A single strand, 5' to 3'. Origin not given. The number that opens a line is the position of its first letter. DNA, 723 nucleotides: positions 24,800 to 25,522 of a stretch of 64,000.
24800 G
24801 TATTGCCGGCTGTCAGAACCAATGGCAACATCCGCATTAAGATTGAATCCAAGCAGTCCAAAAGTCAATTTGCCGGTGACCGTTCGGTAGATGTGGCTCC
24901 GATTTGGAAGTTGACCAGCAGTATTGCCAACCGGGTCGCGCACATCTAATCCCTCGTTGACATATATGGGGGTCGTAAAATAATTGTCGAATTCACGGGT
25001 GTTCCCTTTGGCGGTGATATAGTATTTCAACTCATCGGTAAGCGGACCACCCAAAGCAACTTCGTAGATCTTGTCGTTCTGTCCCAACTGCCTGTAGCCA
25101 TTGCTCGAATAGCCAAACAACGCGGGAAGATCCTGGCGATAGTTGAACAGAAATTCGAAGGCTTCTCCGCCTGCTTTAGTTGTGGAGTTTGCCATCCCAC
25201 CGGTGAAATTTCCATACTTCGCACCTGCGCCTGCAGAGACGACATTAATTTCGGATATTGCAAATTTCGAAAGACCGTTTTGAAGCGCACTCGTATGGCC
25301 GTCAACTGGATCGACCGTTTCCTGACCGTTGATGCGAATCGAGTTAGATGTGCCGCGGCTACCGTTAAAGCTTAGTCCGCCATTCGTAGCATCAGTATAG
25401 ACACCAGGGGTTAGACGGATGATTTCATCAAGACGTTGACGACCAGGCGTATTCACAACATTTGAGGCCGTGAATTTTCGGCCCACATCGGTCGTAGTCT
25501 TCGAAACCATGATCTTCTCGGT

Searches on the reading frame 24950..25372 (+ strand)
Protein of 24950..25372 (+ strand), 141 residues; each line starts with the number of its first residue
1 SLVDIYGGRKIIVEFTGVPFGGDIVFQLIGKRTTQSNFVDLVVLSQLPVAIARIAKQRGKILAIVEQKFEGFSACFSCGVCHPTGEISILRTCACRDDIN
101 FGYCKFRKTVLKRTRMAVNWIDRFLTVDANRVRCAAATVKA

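Call 49: search_protein_families(library=pfam, proteins=[window:24950-25372:+], max_evalue=0.01)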
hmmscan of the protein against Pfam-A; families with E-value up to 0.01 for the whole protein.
window:24950-25372:+ (141 aa): 0 families
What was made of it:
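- Tried and rejected: The three other ORFs with CXXCH (24950-25372, 41122-41403, 50265-50741) have no Pfam family and may not be genes (call 49).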
